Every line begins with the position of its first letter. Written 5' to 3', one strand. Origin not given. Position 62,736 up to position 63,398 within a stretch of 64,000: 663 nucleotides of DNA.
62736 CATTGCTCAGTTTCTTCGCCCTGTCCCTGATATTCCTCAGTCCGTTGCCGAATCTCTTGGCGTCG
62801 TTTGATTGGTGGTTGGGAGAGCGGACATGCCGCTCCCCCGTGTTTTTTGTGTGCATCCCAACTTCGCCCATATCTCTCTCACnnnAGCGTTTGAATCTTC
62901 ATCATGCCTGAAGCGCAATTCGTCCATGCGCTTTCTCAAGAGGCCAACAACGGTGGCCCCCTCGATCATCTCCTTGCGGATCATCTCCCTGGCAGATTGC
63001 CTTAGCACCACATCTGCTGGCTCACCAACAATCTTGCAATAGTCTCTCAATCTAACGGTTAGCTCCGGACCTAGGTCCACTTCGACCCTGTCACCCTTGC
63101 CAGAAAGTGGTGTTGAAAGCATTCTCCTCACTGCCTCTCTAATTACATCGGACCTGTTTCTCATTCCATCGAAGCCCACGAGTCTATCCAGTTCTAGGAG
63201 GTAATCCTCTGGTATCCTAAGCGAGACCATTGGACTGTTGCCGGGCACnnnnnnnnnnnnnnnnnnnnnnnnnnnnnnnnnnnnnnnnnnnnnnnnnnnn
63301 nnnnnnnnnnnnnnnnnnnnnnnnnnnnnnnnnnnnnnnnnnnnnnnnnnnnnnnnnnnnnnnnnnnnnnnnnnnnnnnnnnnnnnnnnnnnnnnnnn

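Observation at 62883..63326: Single-chain tandem RHH regulator with a structured operator-like element, divergent from an HD-domain hydrolase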

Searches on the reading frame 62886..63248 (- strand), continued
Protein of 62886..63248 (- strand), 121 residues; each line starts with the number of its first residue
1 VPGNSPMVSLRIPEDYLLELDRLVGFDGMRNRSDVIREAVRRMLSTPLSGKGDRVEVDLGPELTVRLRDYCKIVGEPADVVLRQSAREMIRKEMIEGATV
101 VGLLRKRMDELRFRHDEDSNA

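Call 75: search_protein_families(library=pfam, max_evalue=0.1, proteins=[P0197, P0194, P0182, P0195])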
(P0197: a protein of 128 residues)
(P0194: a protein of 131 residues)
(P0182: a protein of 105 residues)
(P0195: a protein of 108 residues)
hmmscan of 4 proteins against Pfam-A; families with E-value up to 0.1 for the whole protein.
P0197 (128 aa): 6 families
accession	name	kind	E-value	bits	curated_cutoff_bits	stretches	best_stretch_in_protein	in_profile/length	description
PF01402.27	RHH_1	-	1.4e-13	50.7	20.5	2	10-47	1-37/39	Ribbon-helix-helix protein, copG family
PF09957.15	VapB_antitoxin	-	0.0011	19.2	23.4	0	77-99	18-40/47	Bacterial antitoxin of type II TA system, VapB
PF17723.7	RHH_8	-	0.005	17.4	25.4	1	56-107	3-54/119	Ribbon-Helix-Helix transcriptional regulator family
PF15425.12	DUF4627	-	0.0062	16.7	24.9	1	4-92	96-180/211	Domain of unknown function (DUF4627)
PF08484.17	Methyltransf_14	-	0.0086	16.3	23.5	0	3-47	17-61/160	C-methyltransferase C-terminal domain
PF19807.5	DUF6290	-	0.052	14.2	27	0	11-45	4-37/72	Family of unknown function (DUF6290)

P0194 (131 aa): 3 families
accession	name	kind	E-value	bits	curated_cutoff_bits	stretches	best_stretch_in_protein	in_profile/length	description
PF01402.27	RHH_1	-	9.7e-09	35.3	20.5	1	5-43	2-39/39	Ribbon-helix-helix protein, copG family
PF17723.7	RHH_8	-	3.6e-08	33.9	25.4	1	14-81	15-79/119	Ribbon-Helix-Helix transcriptional regulator family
PF03693.20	ParD_antitoxin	-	0.041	14.7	21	0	17-44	17-44/81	Bacterial antitoxin of ParD toxin-antitoxin type II system and RHH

P0182 (105 aa): 10 families
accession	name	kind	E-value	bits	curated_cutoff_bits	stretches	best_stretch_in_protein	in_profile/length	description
PF01402.27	RHH_1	-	2.7e-14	53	20.5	2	64-100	2-37/39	Ribbon-helix-helix protein, copG family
PF17723.7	RHH_8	-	2e-09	38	25.4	2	64-102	6-44/119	Ribbon-Helix-Helix transcriptional regulator family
PF17999.7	PulA_N1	-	0.00025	22.2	27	0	60-103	7-47/85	Pullulanase N1-terminal domain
PF03693.20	ParD_antitoxin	-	0.0013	19.6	21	0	73-104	14-45/81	Bacterial antitoxin of ParD toxin-antitoxin type II system and RHH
PF05729.18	NACHT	-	0.012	15.9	26.7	0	13-44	87-118/167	NACHT domain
PF09957.15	VapB_antitoxin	-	0.019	15.3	23.4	0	27-44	23-40/47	Bacterial antitoxin of type II TA system, VapB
PF24531.2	ANC1_spectrin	-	0.029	15.2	27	0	61-100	43-82/95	Nuclear anchorage protein 1, spectrin repeat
PF24724.1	DUF7676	-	0.074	12.9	27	0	60-86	128-154/166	Family of unknown function (DUF7676)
PF13800.11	Sigma_reg_N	-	0.079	13.7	26.3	0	47-76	37-66/91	Sigma factor regulator N-terminal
PF21428.2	Gp7_helical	-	0.088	13.2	27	0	63-73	6-16/47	Baseplate wedge protein gp7, helical domain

P0195 (108 aa): 4 families
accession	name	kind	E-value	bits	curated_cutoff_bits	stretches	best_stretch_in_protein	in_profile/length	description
PF17723.7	RHH_8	-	1.9e-13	51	25.4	2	15-54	15-54/119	Ribbon-Helix-Helix transcriptional regulator family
PF01402.27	RHH_1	-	8.5e-06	26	20.5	0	68-104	2-37/39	Ribbon-helix-helix protein, copG family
PF19655.4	DUF6158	-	0.00094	19.6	26.8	0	17-47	12-40/66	Family of unknown function (DUF6158)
PF03693.20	ParD_antitoxin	-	0.015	16.2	21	0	17-40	16-39/81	Bacterial antitoxin of ParD toxin-antitoxin type II system and RHH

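Call 77: find_related_loci(query=A7, collection=viral_contigs, flank=3000)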
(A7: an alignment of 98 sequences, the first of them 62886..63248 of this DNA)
Query A7 (121 aa) in viral_contigs; peptide patterns used: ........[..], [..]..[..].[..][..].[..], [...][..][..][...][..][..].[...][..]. (x = any residue, [..] = any of these).
241 stretches matched a pattern, but none encodes a relative of the query by tblastn (E <= 1e-3).

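Call 80: search_protein_families(library=padloc, max_evalue=0.01, proteins=[window:62886-63248:-])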
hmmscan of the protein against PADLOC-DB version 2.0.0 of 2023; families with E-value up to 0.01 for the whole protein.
window:62886-63248:- (121 aa): 0 families

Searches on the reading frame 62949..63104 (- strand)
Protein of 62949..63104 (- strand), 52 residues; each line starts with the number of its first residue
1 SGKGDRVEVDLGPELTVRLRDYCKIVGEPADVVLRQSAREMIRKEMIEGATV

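Call 21: search_solved_structures(query=A3, max_evalue=10, show_alignments=3)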
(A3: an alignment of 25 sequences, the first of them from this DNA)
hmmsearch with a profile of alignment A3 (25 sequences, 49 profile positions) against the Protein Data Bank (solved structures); distinct sequences matched with E-value up to 10: 2.
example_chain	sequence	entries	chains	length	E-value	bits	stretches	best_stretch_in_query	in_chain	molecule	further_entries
2ds2_B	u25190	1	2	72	0.52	13.2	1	31-47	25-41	Sweet protein mabinlin-2 chain B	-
8fbj_A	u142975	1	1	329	2.5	11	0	26-41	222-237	KWOCA_60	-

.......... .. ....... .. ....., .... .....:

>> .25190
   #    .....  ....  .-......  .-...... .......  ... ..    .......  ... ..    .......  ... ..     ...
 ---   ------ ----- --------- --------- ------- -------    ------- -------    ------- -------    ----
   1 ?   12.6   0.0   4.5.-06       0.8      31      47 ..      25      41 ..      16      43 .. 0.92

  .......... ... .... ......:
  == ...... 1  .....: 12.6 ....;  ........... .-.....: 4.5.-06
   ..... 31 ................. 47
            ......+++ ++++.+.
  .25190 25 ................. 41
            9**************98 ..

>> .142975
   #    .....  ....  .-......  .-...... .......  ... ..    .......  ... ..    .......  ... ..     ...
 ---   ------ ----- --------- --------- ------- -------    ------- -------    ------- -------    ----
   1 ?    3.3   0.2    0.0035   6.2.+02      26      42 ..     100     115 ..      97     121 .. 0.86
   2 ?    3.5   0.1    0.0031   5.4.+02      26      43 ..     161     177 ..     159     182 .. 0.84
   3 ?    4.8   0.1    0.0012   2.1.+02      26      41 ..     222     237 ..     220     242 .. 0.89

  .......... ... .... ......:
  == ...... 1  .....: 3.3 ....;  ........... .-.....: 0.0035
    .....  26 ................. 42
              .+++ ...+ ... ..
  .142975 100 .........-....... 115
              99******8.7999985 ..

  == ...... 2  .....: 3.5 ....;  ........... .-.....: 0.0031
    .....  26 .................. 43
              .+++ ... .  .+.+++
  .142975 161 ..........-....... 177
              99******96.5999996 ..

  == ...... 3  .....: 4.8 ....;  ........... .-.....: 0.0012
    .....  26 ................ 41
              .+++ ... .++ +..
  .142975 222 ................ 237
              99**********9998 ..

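Call 29: search_protein_families(library=pfam, max_evalue=10, proteins=[window:62949-63104:-])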
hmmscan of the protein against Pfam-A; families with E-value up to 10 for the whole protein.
seq(52 aa): 0 families

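Call 33: search_solved_structures(query=A5, max_evalue=10, show_alignments=4)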
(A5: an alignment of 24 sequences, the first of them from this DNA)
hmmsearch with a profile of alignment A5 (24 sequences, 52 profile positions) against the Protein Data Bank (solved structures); distinct sequences matched with E-value up to 10: 44.
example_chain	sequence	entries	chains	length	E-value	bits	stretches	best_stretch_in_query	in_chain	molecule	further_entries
9lcz_A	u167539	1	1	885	1.1e-36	127.6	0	14-37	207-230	Inactivate TOD6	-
9lcx_A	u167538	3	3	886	1.1e-36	127.6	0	14-37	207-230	Inactivate TOD6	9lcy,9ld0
9ld1_A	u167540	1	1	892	1.2e-36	127.5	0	14-37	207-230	inactivate TOD4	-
2ypf_A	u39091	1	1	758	2.3e-36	126.6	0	14-37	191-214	AVRBS3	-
9jo8_A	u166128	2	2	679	4.8e-36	125.5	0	14-37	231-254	TALE repeat protein targeting mitochondiral ND1-L gene. | TALE repeat protein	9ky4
3ugm_A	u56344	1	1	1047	8.1e-29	102.4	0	14-37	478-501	TAL effector AvrBs3/PthA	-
3v6p_A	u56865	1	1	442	2.1e-25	91.5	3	14-37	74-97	dHax3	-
4osk_A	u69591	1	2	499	5.5e-25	90.1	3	14-37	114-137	Hax3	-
4osq_A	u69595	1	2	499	7.2e-25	89.8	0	14-37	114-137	Hax3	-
4oss_A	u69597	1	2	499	7.3e-25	89.7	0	14-37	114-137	Hax3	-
4ot0_A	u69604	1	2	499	7.3e-25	89.7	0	14-37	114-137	Hax3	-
6jw0_A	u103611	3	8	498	7.7e-25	89.7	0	14-37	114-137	TAL effector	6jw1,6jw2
6jw3_A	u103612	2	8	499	7.9e-25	89.6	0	14-37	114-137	TAL effector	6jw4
4osw_A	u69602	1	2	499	8.2e-25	89.6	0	14-37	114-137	Hax3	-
4ot3_A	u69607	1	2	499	8.5e-25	89.5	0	14-37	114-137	Hax3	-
7x4e_A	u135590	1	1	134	0.33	14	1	13-38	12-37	DNA sulfur modification protein DndE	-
7by2_A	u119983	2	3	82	0.33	14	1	3-45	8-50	CopG family transcriptional regulator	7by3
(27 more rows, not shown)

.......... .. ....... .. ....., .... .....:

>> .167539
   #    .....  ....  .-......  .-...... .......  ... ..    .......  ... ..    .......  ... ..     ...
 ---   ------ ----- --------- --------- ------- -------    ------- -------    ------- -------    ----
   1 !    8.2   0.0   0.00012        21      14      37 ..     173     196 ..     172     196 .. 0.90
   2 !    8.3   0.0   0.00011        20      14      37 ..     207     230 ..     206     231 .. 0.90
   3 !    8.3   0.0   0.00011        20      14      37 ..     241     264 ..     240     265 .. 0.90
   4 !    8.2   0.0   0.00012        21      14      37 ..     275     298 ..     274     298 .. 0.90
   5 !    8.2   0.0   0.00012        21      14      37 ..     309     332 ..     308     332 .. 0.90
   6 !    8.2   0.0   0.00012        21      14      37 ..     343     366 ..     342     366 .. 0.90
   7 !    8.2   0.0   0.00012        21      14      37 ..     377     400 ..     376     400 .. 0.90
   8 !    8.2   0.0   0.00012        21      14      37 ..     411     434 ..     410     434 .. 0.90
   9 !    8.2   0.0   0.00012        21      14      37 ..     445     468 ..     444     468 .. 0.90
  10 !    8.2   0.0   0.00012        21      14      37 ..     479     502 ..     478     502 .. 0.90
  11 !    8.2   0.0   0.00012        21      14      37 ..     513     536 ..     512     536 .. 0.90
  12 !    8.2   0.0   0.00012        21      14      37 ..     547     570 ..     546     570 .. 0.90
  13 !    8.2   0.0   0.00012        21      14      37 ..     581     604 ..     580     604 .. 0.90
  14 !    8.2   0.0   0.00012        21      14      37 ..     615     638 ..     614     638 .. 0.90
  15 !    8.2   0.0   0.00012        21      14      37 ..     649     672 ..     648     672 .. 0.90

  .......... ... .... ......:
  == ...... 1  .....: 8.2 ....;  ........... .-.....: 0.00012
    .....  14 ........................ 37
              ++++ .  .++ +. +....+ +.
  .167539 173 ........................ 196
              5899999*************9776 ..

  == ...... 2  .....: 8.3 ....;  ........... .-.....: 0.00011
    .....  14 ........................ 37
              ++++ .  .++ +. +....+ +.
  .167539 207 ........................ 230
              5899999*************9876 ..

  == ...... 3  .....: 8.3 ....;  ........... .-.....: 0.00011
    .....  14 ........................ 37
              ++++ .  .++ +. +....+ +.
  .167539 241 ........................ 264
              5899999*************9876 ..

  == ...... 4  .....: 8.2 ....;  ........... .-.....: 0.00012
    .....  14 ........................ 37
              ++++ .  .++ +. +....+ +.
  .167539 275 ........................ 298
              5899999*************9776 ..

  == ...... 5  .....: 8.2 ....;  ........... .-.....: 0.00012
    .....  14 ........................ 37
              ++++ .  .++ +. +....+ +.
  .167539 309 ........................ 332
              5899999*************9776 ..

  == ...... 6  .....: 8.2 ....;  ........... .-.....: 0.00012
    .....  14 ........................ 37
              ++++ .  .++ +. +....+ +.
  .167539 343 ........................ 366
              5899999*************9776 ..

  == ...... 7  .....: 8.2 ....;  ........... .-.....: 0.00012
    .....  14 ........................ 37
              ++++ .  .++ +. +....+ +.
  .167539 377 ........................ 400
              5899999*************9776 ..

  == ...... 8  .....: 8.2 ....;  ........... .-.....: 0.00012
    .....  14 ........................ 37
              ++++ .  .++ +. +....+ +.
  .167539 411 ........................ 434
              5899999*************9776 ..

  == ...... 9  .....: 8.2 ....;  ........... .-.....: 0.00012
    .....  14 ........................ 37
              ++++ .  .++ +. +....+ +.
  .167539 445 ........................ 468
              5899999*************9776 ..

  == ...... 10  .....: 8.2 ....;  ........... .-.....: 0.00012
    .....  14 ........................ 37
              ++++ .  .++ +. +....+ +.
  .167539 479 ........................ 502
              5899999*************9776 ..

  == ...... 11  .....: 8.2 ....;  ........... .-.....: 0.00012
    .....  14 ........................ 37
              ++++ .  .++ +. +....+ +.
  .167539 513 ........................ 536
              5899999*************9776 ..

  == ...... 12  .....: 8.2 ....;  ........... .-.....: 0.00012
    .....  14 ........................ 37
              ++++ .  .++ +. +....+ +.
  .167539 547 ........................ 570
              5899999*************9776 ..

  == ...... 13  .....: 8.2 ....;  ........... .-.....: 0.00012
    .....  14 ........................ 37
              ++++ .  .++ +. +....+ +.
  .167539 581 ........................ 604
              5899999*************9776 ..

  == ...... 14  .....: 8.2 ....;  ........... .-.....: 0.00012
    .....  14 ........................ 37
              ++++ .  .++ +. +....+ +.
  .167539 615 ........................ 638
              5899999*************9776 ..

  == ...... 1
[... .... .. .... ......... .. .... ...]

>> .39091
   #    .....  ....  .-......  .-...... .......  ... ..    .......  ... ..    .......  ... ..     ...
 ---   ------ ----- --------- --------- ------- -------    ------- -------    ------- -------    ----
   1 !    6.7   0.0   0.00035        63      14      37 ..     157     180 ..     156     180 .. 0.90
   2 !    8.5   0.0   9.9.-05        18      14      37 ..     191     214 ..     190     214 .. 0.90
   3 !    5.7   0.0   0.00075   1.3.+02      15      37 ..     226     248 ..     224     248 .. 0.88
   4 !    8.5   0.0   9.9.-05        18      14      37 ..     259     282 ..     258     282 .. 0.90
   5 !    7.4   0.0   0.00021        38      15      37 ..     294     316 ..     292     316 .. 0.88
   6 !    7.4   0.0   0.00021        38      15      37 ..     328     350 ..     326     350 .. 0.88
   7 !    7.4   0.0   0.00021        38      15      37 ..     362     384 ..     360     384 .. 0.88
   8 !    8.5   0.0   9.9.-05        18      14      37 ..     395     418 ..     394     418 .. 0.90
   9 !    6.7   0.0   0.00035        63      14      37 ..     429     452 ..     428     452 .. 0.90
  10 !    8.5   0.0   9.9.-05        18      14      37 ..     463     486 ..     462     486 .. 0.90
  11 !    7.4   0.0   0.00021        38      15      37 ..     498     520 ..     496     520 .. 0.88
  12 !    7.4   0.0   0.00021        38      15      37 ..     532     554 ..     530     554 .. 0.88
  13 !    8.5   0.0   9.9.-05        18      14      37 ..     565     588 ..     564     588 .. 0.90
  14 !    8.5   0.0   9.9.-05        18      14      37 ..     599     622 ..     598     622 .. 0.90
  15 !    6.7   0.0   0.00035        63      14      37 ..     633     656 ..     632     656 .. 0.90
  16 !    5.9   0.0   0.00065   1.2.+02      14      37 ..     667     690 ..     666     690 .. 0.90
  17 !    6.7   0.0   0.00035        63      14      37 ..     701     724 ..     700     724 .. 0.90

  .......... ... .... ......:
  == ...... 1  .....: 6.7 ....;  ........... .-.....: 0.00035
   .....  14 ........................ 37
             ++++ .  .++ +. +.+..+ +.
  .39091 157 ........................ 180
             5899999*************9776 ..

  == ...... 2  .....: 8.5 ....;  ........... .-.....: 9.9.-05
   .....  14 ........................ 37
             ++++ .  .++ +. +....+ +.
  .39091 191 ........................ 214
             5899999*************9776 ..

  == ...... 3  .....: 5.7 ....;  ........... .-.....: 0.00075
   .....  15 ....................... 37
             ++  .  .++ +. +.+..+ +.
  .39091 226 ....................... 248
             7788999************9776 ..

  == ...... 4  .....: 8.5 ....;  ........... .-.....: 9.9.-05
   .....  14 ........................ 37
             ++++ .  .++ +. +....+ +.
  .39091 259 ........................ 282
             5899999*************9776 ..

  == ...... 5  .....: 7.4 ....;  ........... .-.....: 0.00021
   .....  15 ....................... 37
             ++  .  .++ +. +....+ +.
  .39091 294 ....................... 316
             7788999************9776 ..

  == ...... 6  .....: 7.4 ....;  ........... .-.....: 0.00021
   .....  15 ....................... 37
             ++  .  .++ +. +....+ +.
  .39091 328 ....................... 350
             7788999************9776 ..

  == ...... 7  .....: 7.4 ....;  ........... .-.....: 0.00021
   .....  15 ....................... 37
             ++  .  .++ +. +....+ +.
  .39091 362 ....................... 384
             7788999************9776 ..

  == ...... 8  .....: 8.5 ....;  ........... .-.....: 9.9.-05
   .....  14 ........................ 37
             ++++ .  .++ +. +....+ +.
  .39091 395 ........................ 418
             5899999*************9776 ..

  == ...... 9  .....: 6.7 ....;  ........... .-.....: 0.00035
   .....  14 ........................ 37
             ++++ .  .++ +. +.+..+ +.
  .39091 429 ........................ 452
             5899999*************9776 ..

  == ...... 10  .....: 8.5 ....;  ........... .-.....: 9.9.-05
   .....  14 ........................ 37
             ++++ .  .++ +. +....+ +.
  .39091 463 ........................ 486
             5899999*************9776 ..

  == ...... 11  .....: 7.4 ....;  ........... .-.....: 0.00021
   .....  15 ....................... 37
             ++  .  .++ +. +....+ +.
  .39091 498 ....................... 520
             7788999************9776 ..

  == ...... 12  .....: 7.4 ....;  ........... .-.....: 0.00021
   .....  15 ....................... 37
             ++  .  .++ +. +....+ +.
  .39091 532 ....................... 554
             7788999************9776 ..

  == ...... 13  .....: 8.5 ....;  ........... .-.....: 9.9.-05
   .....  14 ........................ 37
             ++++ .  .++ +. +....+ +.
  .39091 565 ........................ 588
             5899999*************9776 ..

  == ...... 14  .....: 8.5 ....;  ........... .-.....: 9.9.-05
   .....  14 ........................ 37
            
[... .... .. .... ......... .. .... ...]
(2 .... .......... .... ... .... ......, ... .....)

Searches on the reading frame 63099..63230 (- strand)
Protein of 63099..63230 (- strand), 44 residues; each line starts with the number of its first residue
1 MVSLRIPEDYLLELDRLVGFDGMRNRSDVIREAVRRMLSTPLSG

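Call 22: search_solved_structures(query=A2, max_evalue=1, show_alignments=2)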
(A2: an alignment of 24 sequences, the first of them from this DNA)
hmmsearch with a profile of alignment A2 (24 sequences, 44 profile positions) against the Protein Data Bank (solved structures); distinct sequences matched with E-value up to 1: 8.
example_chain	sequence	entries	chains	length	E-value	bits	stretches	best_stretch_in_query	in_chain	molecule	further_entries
4f34_A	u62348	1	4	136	0.00067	22.3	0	21-29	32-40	de novo protein Symfoil-4V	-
3o4c_A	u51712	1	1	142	0.0034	20.1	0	20-29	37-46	de novo designed beta-trefoil architecture with symmetric primary structure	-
4d8h_A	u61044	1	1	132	0.15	14.8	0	20-28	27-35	de novo protein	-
7mc4_A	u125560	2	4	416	0.28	13.9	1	16-38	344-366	Bilin Lyase-Isomerase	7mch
2bj1_A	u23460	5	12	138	0.33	13.7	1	3-38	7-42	NICKEL RESPONSIVE REGULATOR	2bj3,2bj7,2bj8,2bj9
1q5v_A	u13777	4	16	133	0.38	13.5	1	6-42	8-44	Nickel responsive regulator | Nickel-responsive regulator | Nickel-responsive regulatory protein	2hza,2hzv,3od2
3p6i_A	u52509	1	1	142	0.6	12.9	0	20-28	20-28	de novo designed beta-trefoil architecture with symmetric primary structure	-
4ow4_A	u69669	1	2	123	0.94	12.3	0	20-28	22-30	Beta-terfoil designed by folding nucleus symmetric expansion (""Phifoil"")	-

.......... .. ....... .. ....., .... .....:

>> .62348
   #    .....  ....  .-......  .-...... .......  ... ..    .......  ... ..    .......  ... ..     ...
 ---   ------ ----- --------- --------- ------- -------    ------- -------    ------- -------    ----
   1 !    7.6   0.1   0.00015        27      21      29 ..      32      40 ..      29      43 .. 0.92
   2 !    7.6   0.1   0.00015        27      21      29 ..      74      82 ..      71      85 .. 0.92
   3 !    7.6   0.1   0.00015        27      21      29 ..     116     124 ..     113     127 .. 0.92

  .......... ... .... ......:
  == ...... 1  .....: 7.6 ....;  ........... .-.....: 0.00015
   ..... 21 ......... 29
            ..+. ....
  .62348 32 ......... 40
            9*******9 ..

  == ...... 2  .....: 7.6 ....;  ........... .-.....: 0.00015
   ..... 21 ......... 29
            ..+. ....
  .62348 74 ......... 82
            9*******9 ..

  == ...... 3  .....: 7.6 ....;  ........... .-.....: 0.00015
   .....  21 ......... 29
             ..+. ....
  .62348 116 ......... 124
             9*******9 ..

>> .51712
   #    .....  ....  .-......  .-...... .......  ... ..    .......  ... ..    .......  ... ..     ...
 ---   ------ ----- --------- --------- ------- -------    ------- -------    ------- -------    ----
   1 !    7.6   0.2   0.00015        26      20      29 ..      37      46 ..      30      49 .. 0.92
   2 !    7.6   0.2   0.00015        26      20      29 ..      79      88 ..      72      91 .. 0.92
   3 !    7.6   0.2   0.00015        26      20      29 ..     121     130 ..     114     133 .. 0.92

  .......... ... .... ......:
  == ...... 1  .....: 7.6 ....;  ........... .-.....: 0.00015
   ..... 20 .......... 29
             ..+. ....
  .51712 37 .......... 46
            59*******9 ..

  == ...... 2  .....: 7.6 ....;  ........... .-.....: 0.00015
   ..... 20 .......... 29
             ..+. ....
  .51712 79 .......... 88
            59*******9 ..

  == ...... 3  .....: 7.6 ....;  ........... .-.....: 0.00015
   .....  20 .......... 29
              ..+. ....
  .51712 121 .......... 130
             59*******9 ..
